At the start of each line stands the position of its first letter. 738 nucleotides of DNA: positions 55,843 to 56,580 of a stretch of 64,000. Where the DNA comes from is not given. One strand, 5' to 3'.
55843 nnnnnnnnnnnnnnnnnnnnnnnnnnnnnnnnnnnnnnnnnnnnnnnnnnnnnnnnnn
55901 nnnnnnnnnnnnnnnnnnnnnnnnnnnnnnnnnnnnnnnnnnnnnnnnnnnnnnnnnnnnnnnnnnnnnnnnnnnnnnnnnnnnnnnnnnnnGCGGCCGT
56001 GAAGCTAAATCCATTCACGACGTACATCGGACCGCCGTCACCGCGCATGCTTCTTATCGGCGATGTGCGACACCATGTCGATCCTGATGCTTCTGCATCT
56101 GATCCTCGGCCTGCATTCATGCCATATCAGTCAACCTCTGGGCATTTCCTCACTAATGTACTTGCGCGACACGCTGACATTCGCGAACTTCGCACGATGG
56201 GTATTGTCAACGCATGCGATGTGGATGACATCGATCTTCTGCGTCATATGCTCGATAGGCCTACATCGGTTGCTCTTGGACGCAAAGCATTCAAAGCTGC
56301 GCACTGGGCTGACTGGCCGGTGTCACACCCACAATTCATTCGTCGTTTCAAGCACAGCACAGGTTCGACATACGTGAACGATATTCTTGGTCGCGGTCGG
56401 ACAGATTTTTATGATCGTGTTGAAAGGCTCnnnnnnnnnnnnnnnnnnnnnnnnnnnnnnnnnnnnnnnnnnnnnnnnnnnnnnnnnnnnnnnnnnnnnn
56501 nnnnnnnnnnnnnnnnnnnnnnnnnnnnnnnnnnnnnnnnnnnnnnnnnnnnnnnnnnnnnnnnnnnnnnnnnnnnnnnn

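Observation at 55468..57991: Coupled kinase / ThyA-like (Asn to Asp) / deaminase module suggests non-canonical pyrimidine synthesis, alongside a separate ThyX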

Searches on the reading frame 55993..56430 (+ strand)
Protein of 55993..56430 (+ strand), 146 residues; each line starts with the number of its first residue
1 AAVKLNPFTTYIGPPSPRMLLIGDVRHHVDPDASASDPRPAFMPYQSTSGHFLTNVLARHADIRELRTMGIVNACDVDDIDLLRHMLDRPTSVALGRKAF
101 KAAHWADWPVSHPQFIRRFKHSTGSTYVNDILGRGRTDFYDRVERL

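Call 31: search_solved_structures(query=A3, max_evalue=10, show_alignments=4)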
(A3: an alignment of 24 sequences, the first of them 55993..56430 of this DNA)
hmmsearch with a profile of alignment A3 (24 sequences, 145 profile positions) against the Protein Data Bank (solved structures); distinct sequences matched with E-value up to 10: 21.
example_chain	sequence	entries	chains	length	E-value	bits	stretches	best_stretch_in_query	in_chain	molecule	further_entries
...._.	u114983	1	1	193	3.3e-06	29.9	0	62-102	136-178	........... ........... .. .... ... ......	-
7aoi_Ag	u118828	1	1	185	0.16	14.8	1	34-142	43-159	Mitochondrial ribosomal protein L51 / S25 / CI-B8 domain containing protein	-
6hiv_Ag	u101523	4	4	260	0.29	13.9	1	35-142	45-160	mL43 | L51_S25_CI-B8 domain-containing protein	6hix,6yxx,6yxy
3g9d_A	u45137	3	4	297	0.39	13.5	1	12-63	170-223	Dinitrogenase reductase activating glucohydrolase | Dinitrogenase reductase activacting glicohydrolase | ADP-ribosyl-(Dinitrogen reductase) hydrolase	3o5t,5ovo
5ay6_A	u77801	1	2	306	0.86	12.4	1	54-104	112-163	Flagellar hook protein FlgE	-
6kgj_B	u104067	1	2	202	0.87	12.3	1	108-138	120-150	Protein N-terminal glutamine amidohydrolase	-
4w79_A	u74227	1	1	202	0.87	12.3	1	108-138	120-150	Protein N-terminal glutamine amidohydrolase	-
3c9q_A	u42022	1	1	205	0.87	12.3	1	108-138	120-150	Uncharacterized protein C8orf32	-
8jji_B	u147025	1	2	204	0.87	12.3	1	108-138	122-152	Protein N-terminal glutamine amidohydrolase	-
8jjz_A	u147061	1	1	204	0.87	12.3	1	108-138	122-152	Protein N-terminal glutamine amidohydrolase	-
8jjh_B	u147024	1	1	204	0.87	12.3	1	108-138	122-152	Protein N-terminal glutamine amidohydrolase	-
8jju_A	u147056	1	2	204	0.88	12.3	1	108-138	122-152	Protein N-terminal glutamine amidohydrolase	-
8jjy_A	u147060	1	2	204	0.88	12.3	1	108-138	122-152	Protein N-terminal glutamine amidohydrolase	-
8jk1_A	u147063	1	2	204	0.88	12.3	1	108-138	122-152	Protein N-terminal glutamine amidohydrolase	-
8jjf_A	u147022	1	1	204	0.88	12.3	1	108-138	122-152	Protein N-terminal glutamine amidohydrolase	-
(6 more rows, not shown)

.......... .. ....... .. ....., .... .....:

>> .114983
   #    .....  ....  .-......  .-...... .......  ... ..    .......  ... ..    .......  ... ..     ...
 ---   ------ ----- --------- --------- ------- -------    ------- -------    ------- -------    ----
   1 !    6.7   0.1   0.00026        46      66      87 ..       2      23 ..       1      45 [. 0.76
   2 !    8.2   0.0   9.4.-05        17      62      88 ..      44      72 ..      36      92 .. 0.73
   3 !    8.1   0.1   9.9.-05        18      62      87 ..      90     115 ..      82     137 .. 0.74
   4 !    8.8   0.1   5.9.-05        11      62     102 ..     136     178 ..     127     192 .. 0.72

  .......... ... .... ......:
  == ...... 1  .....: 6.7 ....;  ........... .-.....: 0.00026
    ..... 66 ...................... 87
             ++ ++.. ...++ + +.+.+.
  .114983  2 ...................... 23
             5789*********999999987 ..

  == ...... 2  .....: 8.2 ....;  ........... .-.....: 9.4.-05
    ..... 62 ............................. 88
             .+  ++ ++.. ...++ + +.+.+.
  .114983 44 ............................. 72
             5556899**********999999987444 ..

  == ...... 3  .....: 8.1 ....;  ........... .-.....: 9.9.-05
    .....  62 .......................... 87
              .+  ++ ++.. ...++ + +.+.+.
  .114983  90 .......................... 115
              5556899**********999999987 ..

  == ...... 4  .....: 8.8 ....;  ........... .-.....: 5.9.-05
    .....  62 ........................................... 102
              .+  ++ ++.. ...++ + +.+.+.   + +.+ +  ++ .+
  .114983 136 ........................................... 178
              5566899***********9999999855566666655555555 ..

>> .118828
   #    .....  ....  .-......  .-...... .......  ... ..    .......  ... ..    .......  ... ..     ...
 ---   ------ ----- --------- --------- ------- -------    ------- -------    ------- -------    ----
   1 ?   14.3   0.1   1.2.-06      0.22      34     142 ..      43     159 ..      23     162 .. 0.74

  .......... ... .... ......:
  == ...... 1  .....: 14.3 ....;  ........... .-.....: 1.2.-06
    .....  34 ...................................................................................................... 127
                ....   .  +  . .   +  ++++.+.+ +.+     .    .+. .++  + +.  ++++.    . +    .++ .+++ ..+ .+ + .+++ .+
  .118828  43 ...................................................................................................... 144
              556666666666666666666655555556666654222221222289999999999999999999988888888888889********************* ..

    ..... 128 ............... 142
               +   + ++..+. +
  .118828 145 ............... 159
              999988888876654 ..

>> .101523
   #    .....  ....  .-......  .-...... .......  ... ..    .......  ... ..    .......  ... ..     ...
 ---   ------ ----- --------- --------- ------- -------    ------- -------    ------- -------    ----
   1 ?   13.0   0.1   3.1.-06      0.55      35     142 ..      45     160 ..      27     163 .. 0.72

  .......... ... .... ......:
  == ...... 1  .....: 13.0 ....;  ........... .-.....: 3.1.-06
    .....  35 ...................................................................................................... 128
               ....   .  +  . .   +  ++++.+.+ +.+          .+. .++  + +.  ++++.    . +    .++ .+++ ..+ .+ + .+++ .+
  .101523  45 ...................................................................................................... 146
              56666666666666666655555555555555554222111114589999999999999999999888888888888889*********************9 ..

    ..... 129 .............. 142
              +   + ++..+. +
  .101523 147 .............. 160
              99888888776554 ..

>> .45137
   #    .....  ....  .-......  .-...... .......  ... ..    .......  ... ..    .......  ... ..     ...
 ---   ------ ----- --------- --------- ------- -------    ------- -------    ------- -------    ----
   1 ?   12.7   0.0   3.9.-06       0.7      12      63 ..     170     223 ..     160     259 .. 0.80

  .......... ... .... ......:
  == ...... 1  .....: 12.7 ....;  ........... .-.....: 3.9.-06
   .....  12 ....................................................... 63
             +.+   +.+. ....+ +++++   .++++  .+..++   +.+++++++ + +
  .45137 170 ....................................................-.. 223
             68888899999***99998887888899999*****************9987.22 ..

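Call 40: predict_structure(alignment_id=A3)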
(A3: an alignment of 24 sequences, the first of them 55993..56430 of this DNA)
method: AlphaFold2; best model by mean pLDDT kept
length: 146 residues; sequences in the alignment: 24
mean_pLDDT: 84.7   pTM: 0.80
mean pLDDT of the five models: 84.7, 83.8, 83.4, 82.2, 78.7
residues with pLDDT >= 90: 87; 70-90: 32; 50-70: 25; < 50: 2
segments of 3 or more residues with pLDDT < 50: none
pLDDT, mean of each block of 10 residues (from residue 1): 86 95 70 56 79 95 96 85 94 95 95 92 92 76 53
secondary structure, 60 per line:
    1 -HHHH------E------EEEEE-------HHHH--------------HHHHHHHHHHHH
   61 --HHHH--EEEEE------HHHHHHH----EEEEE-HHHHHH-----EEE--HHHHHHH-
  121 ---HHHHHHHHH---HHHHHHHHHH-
elements in order: H2-5 E19-23 H31-34 H49-60 H63-66 E69-73 H80-86 E91-95 H97-102 E108-110 H113-119 H124-132 H136-145

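Call 46: fold_search(model_id=the predicted structure, library=pdb)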
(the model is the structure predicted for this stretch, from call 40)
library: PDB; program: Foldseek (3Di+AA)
matches with E <= 10: 602; with E <= 0.001: 4
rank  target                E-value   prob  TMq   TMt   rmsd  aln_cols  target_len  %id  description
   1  1l9g                  6.1e-05  1.00  0.58  0.46   7.5       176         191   15  CRYSTAL STRUCTURE OF URACIL-DNA GLYCOSYLASE FROM T. MARITIMA (released 2003-05-27)
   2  1vk2                  1.6e-04  1.00  0.59  0.47   7.2       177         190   17  Crystal structure of Uracil-DNA glycosylase (TM0511) from Thermotoga maritima at 1.90 A resolution (released 2004-05-04)
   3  1ui0                  2.8e-04  1.00  0.59  0.46   5.3       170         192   14  Crystal Structure Of Uracil-DNA Glycosylase From Thermus Thermophilus HB8 (released 2003-10-14)
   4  1ui1                  3.9e-04  1.00  0.59  0.48   4.9       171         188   14  Crystal Structure Of Uracil-DNA Glycosylase From Thermus Thermophilus HB8 (released 2003-10-14)
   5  8iiq                  1.1e-03  1.00  0.55  0.41   5.0       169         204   14  MsmUdgX H109S/E52N double mutant (released 2023-06-21)
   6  8iil                  1.6e-03  1.00  0.52  0.39   5.6       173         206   13  Complex form of MsmUdgX H109G mutant and uracil- obtained from uracil DNA (ttUtt) post its cleavage by MsmUdgX H109G (released 2023-06-21)
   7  6iob                  2.1e-03  1.00  0.57  0.41   5.2       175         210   15  The structure of the H109A mutant of UdgX in complex with uracil (released 2019-07-24)
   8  4zby                  2.2e-03  1.00  0.54  0.42   5.2       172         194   12  Family 4 uracil-DNA glycosylase from Sulfolobus tokodaii (uracil complex form) (released 2015-09-09)
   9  6ajo_A                2.5e-03  1.00  0.53  0.40   5.1       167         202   15  Complex form of Uracil DNA glycosylase X and uracil-DNA. (released 2019-05-29)
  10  6l5a                  2.7e-03  1.00  0.56  0.41   5.3       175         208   14  The structure of the UdgX mutant H109E at a pre-excision state (released 2020-10-28)
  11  6iod_A                2.7e-03  1.00  0.57  0.41   6.7       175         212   14  The structure of UdgX in complex with single-stranded DNA (released 2019-07-31)
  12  8iio                  3.1e-03  1.00  0.54  0.40   6.9       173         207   13  H109Q mutant of uracil DNA glycosylase X (released 2023-06-21)
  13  8iig                  3.3e-03  1.00  0.55  0.41   7.0       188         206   13  Complex form of MsmUdgX H109A mutant and uracil- obtained from uracil DNA (ttUtt) post its cleavage by UdgX H109A (released 2023-06-21)
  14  8iim                  3.5e-03  1.00  0.54  0.39   5.2       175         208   13  H109K mutant of uracil DNA glycosylase X (released 2023-06-21)
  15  6ajp                  4.3e-03  1.00  0.54  0.40   5.3       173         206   13  Complex form of Uracil DNA glycosylase X and deoxyuridine monophosphate. (released 2019-05-29)
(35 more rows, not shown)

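Call 79: search_protein_representatives(alignment_id=A3)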
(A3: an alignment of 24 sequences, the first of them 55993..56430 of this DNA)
Query: 24 sequences, 145 profile positions. Proteins with E-value up to 0.001 (for the whole library): 1210; up to 1e-10: 593; up to 1e-30: 185. The best 150 are listed.
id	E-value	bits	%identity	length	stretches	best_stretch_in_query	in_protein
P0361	5.4e-51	188.2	-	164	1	2-140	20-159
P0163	2.0e-48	179.8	-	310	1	2-135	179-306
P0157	5.1e-48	178.6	-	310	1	2-134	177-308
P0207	1.3e-45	170.8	-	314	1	2-145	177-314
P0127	1.4e-45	170.6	-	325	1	2-139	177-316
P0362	5.9e-45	168.6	-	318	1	2-135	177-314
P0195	6.3e-45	168.5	-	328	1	2-144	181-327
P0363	1.1e-44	167.8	-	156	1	3-135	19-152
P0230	1.7e-44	167.2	-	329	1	2-137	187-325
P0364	3.2e-44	166.2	-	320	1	2-136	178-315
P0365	3.2e-44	166.2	-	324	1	3-135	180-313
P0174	3.9e-44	166.0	-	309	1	4-135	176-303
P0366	6.3e-44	165.3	-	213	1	4-141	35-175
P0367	9.2e-44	164.7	-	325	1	2-144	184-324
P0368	1.1e-43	164.5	-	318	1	2-135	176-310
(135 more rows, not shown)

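Call 96: fold_search(model_id=the predicted structure, library=viral)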
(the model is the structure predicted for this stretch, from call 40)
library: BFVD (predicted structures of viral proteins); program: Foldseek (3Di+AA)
matches with E <= 10: 295; with E <= 0.001: 10
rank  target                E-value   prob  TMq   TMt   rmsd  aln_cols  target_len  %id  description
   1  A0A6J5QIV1            4.7e-05  1.00  0.65  0.31   3.2       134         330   16  Uncharacterized protein [uncultured Caudovirales phage]
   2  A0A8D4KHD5            2.0e-04  1.00  0.61  0.58   5.1       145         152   19  (no name in the UniProt tables at hand)
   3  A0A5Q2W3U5            2.3e-04  1.00  0.55  0.20   4.6       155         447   16  (no name in the UniProt tables at hand)
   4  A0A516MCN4            4.2e-04  1.00  0.52  0.11   6.6       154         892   15  (no name in the UniProt tables at hand)
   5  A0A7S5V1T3            4.8e-04  1.00  0.56  0.12   5.1       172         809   15  (no name in the UniProt tables at hand)
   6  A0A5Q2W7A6            6.2e-04  1.00  0.56  0.31   3.8       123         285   20  (no name in the UniProt tables at hand)
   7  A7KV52                6.7e-04  1.00  0.46  0.34   6.6       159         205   16  (no name in the UniProt tables at hand)
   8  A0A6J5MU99            8.7e-04  1.00  0.56  0.17   5.3       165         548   18  PolA DNA polymerase I - 3'-5' exonuclease and polymerase domains [uncultured Caudovirales phage]
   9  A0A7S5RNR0            9.3e-04  1.00  0.56  0.15   5.4       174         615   16  (no name in the UniProt tables at hand)
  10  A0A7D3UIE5            9.3e-04  1.00  0.53  0.14   5.8       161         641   14  (no name in the UniProt tables at hand)
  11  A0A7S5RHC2            1.1e-03  1.00  0.54  0.09   5.7       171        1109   16  DNA polymerase A domain-containing protein [Rhizobium phage RHph_Y65]
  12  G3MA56                1.1e-03  1.00  0.60  0.29   4.3       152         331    8  Gp315 [Bacillus phage G]
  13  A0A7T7                1.8e-03  0.99  0.45  0.28   9.8       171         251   18  Uracil-DNA glycosylase [Microcystis phage LMM01]
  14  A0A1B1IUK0            3.1e-03  0.99  0.48  0.09   6.1       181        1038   12  (no name in the UniProt tables at hand)
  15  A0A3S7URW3            3.5e-03  0.99  0.50  0.08   5.9       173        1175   17  (no name in the UniProt tables at hand)
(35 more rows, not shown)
